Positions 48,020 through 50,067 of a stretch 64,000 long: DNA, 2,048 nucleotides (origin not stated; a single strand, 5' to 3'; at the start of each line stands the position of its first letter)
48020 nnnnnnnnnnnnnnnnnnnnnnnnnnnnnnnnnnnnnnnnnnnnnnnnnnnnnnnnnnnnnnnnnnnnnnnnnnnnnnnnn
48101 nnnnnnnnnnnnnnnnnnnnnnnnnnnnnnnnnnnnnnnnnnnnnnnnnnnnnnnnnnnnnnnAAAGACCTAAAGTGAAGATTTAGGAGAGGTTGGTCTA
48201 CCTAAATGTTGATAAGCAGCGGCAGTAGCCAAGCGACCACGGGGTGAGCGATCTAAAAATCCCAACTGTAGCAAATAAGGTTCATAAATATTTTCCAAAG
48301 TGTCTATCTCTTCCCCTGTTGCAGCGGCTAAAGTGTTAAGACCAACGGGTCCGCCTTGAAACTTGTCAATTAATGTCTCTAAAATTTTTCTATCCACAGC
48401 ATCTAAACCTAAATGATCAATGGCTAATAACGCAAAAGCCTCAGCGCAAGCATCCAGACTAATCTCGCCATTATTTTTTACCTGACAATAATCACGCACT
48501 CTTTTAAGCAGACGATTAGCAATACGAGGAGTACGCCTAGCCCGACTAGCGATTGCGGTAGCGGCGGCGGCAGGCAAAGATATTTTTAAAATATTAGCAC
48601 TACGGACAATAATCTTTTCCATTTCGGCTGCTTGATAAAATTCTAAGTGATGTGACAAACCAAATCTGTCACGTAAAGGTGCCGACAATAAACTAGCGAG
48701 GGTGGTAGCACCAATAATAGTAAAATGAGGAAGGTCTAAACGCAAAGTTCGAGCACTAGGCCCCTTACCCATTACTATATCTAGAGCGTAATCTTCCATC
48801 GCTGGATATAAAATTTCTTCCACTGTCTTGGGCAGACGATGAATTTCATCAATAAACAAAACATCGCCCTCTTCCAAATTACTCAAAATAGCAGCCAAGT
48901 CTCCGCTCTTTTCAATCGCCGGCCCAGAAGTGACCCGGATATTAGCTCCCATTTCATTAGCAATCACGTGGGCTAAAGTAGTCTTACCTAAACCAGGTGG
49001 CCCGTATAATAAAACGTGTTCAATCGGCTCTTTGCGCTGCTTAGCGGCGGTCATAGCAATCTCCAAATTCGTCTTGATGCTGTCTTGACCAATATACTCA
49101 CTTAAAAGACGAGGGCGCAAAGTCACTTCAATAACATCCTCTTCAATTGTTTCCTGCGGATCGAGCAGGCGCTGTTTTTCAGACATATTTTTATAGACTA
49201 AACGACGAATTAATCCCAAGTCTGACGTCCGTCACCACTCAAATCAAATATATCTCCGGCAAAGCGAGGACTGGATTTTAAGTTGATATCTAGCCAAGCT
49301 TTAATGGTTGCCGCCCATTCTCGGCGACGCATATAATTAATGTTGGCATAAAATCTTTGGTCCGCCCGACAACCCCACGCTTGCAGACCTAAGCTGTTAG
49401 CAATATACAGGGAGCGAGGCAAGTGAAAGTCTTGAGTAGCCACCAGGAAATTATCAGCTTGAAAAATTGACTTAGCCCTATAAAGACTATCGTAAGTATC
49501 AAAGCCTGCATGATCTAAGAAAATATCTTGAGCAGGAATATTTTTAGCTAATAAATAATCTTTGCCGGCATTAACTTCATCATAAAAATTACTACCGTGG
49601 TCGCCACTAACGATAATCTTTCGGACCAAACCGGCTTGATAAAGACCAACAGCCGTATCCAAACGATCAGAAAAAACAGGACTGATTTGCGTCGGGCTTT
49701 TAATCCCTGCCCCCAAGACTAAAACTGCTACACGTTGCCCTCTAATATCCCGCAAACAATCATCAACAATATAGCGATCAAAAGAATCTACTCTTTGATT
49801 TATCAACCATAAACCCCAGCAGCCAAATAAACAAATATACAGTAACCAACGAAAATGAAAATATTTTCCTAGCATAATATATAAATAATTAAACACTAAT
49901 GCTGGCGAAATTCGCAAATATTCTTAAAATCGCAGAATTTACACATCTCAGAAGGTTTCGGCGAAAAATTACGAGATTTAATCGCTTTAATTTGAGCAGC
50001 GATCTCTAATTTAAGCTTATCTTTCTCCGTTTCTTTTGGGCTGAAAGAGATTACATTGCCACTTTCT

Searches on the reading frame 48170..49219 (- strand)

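Call 7: search_protein_families(library=pfam, proteins=[window:48170-49219:-], max_evalue=0.001)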
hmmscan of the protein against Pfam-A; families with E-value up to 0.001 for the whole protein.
window:48170-49219:- (349 aa): 17 families
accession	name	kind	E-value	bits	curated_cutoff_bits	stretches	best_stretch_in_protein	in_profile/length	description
PF05496.18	RuvB_N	-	2.3e-78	261.9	27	1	34-192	1-159/159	Holliday junction DNA helicase RuvB P-loop domain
PF17864.7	AAA_lid_4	-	1.1e-25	89.6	27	1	195-268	1-74/74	RuvB AAA lid domain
PF05491.19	RuvB_C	-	4.6e-24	84.6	24.7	1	270-339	2-71/72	RuvB C-terminal winged helix domain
PF00004.35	AAA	-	6.8e-21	75.5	21.2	1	69-188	1-125/131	ATPase family associated with various cellular activities (AAA)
PF07728.20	AAA_5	-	1.3e-10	41.9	22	1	68-186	1-139/139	AAA domain (dynein-related subfamily)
PF13191.12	AAA_16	-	1.5e-06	29.3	32.6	1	61-103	20-62/167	AAA ATPase domain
PF01078.27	Mg_chelatase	-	3.8e-06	26.9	20.3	0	39-87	2-43/207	Magnesium chelatase, subunit ChlI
PF13173.12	AAA_14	-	2.4e-05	24.8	27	1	69-143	5-88/129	AAA domain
PF00910.28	RNA_helicase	-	3.2e-05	24.8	21.5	1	69-142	1-76/105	RNA helicase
PF05673.19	DUF815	-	4.9e-05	23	23.8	0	39-125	27-115/249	Protein of unknown function (DUF815)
PF20720.3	nSTAND3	-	0.00021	21.5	27.2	1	59-124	10-72/155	Novel STAND NTPase 3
PF06068.19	TIP49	-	0.00026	20.7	23.8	0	42-97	26-81/347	TIP49 P-loop domain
PF13401.12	AAA_22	-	0.00034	21.4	27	0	68-90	7-29/130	AAA domain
PF14532.12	Sigma54_activ_2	-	0.00035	21.3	25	1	49-136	7-88/138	Sigma-54 interaction domain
PF00308.24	Bac_DnaA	-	0.00036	21.2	23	0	48-93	16-61/162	Bacterial DnaA ATPAse domain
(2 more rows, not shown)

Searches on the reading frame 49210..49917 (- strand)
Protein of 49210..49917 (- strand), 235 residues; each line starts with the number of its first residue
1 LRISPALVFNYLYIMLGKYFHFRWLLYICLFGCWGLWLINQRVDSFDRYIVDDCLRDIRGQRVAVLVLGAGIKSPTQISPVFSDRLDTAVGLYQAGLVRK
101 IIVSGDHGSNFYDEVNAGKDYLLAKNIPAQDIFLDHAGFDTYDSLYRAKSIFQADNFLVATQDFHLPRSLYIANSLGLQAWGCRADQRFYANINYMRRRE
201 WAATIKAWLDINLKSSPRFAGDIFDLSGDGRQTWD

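Call 7: search_protein_families(library=pfam, proteins=[window:49210-49917:-], max_evalue=0.001)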
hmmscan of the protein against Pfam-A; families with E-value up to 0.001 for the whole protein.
window:49210-49917:- (235 aa): 1 family
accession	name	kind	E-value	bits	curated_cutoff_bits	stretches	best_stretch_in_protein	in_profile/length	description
PF02698.23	DUF218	-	3.9e-23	82.3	27.6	1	64-188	2-110/133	DUF218 domain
